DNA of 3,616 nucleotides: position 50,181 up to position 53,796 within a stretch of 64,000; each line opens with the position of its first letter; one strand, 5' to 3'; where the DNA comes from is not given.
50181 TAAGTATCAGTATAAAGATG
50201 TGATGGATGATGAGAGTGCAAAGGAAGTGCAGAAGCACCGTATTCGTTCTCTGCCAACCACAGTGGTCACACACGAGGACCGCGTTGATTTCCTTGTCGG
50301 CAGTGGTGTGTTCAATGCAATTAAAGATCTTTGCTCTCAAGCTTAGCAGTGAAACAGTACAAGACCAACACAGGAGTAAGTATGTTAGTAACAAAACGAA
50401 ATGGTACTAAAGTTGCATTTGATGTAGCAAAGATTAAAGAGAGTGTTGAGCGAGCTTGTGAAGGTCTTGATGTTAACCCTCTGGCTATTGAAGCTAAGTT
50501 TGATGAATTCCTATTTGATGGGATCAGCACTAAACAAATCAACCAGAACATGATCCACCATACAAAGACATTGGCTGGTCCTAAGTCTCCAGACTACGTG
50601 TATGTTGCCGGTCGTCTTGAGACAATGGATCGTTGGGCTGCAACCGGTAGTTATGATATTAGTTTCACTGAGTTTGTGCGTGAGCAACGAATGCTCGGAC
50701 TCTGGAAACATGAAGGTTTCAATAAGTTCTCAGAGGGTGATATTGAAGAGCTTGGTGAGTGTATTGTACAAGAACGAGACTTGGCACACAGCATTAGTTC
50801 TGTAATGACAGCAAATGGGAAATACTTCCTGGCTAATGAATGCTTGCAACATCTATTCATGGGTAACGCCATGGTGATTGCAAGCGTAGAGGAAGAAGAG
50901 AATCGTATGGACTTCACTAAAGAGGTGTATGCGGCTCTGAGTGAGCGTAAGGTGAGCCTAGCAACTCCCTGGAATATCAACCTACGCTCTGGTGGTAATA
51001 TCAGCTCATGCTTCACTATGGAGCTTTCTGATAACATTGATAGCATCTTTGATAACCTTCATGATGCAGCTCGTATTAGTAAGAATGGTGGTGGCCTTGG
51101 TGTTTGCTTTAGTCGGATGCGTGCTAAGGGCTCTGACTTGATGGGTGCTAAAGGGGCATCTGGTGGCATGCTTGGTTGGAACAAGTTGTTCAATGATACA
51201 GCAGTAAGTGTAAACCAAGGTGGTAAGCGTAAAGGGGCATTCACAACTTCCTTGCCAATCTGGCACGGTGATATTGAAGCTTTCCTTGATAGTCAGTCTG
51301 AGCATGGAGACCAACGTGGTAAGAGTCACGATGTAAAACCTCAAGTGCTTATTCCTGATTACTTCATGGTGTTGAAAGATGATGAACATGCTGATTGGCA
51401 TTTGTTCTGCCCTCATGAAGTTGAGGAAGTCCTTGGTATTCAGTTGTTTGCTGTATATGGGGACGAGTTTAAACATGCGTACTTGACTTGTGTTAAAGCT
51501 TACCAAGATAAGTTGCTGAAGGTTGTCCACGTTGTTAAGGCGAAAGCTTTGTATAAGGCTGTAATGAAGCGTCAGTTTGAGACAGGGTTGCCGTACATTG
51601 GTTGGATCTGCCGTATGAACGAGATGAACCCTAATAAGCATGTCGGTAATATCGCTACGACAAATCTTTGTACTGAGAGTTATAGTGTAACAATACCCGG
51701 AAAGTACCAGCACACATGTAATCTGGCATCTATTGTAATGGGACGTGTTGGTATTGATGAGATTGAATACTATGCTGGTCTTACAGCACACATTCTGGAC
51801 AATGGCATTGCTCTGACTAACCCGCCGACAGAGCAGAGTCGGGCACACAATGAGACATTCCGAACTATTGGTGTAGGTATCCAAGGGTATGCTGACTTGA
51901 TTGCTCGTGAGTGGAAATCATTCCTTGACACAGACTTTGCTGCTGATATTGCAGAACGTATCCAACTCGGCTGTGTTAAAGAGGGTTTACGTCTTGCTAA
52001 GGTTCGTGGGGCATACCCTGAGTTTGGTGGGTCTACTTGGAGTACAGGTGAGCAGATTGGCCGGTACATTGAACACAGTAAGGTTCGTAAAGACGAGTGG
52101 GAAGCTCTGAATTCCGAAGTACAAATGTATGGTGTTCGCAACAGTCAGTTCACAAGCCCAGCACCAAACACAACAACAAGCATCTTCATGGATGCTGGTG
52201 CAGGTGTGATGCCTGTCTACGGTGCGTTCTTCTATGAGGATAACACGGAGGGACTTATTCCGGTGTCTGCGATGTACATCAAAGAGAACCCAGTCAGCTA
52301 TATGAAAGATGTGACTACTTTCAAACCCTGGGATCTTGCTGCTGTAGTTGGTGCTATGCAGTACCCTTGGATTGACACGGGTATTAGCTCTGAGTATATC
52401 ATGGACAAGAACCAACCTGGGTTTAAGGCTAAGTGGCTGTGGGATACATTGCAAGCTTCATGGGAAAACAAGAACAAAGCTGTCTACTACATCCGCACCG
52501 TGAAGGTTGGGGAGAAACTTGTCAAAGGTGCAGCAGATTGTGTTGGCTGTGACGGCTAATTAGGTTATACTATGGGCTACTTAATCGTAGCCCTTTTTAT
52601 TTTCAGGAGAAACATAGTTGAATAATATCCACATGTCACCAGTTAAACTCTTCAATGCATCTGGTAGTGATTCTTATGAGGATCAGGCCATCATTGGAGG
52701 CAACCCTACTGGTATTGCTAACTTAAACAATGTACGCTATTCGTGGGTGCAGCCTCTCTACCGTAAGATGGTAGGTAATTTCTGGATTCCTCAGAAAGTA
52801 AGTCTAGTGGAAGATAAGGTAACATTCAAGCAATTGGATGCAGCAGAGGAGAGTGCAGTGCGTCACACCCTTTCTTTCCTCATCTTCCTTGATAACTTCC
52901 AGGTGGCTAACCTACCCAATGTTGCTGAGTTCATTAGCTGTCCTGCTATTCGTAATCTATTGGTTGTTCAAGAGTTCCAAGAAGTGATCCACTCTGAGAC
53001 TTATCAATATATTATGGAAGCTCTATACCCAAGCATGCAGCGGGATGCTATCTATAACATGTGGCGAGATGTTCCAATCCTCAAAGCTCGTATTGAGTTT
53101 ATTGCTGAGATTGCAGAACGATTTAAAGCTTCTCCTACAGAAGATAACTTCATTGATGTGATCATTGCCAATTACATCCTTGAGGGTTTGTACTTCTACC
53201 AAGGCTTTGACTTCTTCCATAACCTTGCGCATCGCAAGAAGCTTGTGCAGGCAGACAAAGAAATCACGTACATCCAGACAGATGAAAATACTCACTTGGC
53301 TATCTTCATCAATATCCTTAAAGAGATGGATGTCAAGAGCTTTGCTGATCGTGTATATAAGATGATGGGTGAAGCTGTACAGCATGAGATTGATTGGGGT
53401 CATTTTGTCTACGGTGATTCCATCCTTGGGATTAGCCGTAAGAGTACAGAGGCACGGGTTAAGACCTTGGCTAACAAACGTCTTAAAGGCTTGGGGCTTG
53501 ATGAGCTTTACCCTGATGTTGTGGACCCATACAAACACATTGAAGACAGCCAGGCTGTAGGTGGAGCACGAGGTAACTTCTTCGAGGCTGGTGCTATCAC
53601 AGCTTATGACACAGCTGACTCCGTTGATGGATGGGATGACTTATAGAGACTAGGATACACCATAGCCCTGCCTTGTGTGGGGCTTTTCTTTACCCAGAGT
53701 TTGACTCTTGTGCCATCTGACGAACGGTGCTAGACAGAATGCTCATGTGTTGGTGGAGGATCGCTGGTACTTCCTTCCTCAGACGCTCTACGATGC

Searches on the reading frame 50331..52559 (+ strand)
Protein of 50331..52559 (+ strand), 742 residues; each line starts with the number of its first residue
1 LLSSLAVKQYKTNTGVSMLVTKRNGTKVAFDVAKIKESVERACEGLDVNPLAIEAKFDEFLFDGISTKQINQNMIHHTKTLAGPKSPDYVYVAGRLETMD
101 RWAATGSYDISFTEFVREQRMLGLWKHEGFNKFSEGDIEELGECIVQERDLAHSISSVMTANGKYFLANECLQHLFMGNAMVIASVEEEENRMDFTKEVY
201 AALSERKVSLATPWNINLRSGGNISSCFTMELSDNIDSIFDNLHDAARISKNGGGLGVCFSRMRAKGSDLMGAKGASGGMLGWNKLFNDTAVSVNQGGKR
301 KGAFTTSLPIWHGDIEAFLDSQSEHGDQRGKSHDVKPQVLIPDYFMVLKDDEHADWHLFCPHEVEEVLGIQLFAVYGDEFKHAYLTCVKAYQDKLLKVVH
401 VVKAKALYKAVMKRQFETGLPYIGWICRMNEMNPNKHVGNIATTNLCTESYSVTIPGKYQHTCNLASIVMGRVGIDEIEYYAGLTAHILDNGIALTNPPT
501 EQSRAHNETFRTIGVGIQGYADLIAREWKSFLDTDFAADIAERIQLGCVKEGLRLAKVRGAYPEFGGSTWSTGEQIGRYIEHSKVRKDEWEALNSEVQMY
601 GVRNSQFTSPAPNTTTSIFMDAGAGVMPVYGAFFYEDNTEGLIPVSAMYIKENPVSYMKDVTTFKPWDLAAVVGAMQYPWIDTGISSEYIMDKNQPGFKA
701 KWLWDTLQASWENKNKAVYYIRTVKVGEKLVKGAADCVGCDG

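Call 8: search_protein_families(library=phrogs, proteins=[window:50331-52559:+])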
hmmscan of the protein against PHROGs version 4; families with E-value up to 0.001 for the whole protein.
window:50331-52559:+ (742 aa): 8 families
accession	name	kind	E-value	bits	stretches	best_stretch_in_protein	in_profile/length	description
phrog_84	-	DNA, RNA and nucleotide metabolism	1.8e-172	576.8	1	8-741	53-795/975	ribonucleoside-diphosphate reductase large subunit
phrog_3987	-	DNA, RNA and nucleotide metabolism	1.5e-90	305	1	18-471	4-458/467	ribonucleotide reductase large subunit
phrog_3844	-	moron, auxiliary metabolic gene and host takeover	1.2e-46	160.6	1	356-740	44-449/451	NrdA-like aerobic NDP reductase large subunit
phrog_22953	-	DNA, RNA and nucleotide metabolism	1.5e-37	130.5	1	260-447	4-201/201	ribonucleotide reductase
phrog_6132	-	DNA, RNA and nucleotide metabolism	8.4e-22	79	1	175-299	169-290/530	ribonucleotide reductase large subunit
phrog_12229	-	DNA, RNA and nucleotide metabolism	1.5e-11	44.5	1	189-300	40-151/577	ribonucleotide reductase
phrog_30939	-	DNA, RNA and nucleotide metabolism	2.6e-06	26.6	1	224-305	498-577/977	ribonucleotide reductase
phrog_367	-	DNA, RNA and nucleotide metabolism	7.6e-05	22.1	1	405-533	349-475/701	ribonucleotide reductase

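Call 9: search_dna_similar(query=window:50331-52559:+, collection=phages, mode=protein, max_rows=20)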
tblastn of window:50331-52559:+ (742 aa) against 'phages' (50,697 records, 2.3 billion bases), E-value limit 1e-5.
The search stops at 5000 records and this limit was reached: more records match than are counted here, and every count below describes the 5000 best-scoring records only.
Records with a match: at least 5000; places in all: 5063; records where one place covers at least 80% of the query: 3627.
Best place of each record, by identity: 60-80% 1; <60% 4999.
By first word of the organism name: Escherichia 1129; Salmonella 555; Synechococcus 382; Klebsiella 381; Staphylococcus 368; Bacillus 352; Vibrio 288; Shigella 116; Pseudomonas 97; Acinetobacter 86; and 116 more.
By host as written in the record: - 755; Escherichia coli 415; Klebsiella pneumoniae 127; Staphylococcus aureus 113; Synechococcus 107; Escherichia coli O157:H7 65; Salmonella enterica subsp. enterica serovar Enteritidis PT1 60; Escherichia coli K-12 MG1655 59; and 1100 more.
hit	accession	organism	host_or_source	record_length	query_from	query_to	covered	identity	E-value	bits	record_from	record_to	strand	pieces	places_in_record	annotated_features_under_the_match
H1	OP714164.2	Pseudomonas phage vB_PsaM_M1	Pseudomonas sp. ZM01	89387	15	742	98%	62.6%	0e+0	944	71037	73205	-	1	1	ribonucleoside-diphosphate reductase | hypothetical protein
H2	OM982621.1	Pseudomonas phage Astolliot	Pseudomonas syringae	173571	16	742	98%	52.3%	0e+0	786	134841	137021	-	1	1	ribonucleoside-diphosphate reductase subunit beta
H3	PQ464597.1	Pseudomonas phage Milchi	Pseudomonas poae Z9_5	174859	16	742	98%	51.9%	0e+0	786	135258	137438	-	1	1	ribonucleotide reductase large subunit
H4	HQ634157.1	Vibrio phage 11895-B1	Vibrio sp. 11985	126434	20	742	97%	48.9%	0e+0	682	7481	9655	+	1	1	ribonucleoside-diphosphate reductase subunit alpha | ribonucleoside-diphosphate reductase subunit beta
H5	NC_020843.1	Vibrio phage 11895-B1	Vibrio sp. 11985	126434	20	742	97%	48.9%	0e+0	682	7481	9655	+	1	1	ribonucleotide reductase | ribonucleoside diphosphate reductase small subunit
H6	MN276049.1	Acinetobacter phage BS46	Acinetobacter baumannii AC54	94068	20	742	97%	48.6%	0e+0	677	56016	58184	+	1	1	ribonucleoside-diphosphate reductase subunit beta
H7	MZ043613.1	Acinetobacter phage TaPaz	Acinetobacter baumannii NIPH601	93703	20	742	97%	48.2%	0e+0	671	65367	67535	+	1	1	ribonucleoside-diphosphate reductase subunit alpha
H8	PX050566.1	Acinetobacter phage vB_AciJM_313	Acinetobacter johnsonii CEMTC 8123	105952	16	742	98%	46.1%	0e+0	652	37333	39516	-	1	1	hypothetical protein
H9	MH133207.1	Acinetobacter phage vB_AbaM_B9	Acinetobacter baumannii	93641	20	742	97%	45.7%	0e+0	623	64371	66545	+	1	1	ribonucleotide reductase of class Ia (aerobic), alpha subunit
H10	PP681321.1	Microcystis phage MaMV-CH01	Microcystis aeruginosa FACHB524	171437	9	740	99%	33.9%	8e-126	420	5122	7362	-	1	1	nrdA | hypothetical protein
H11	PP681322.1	Microcystis phage MaMV-CH02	Microcystis aeruginosa FACHB524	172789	9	740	99%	33.9%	8e-126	420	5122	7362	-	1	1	nrdA | hypothetical protein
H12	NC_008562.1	Microcystis phage LMM01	-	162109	12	740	98%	34.1%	5e-126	420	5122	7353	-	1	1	nrdA: ribonucleotide reductase | nblA: phycobilisome degradation protein NblA | hypothetical protein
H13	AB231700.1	Microcystis phage LMM01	-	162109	12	740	98%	34.1%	5e-126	420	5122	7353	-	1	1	nrdA: ribonucleoside-diphosphate reductase alpha subunit | nblA: phycobilisome degradation protein NblA | hypothetical protein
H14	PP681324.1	Microcystis phage MaMV-DL02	Microcystis aeruginosa FACHB524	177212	9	740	99%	33.8%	3e-125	418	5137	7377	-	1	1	nrdA | hypothetical protein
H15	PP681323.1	Microcystis phage MaMV-DL01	Microcystis aeruginosa FACHB524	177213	9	740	99%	33.8%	3e-125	418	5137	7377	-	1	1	hypothetical protein (x2)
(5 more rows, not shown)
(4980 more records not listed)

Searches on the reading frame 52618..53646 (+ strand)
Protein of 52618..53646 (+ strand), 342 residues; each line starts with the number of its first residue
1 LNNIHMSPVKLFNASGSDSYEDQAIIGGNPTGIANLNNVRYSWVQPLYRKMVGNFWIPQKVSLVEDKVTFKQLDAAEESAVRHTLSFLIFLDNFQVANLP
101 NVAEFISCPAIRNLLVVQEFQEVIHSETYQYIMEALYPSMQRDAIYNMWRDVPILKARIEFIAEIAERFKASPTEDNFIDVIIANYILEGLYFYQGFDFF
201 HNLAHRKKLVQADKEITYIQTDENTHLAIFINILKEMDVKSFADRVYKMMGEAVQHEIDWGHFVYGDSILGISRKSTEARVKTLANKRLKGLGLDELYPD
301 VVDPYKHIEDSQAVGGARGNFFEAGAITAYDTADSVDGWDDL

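Call 8: search_protein_families(library=phrogs, proteins=[window:52618-53646:+])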
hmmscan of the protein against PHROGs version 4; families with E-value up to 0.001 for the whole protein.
window:52618-53646:+ (342 aa): 4 families
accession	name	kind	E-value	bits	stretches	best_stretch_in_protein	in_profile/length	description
phrog_86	-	DNA, RNA and nucleotide metabolism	1.7e-73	249.1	1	5-340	40-395/504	ribonucleoside diphosphate reductase small subunit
phrog_10582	-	DNA, RNA and nucleotide metabolism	9.1e-17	62.1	1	11-162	5-154/255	ribonucleotide reductase class Ia beta subunit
phrog_24856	-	DNA, RNA and nucleotide metabolism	3.2e-15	57.4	1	34-214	8-189/195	ribonucleotide reductase class Ia beta subunit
phrog_8368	-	DNA, RNA and nucleotide metabolism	8.5e-09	36.6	1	215-333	7-138/156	aerobic NDP reductase small subunit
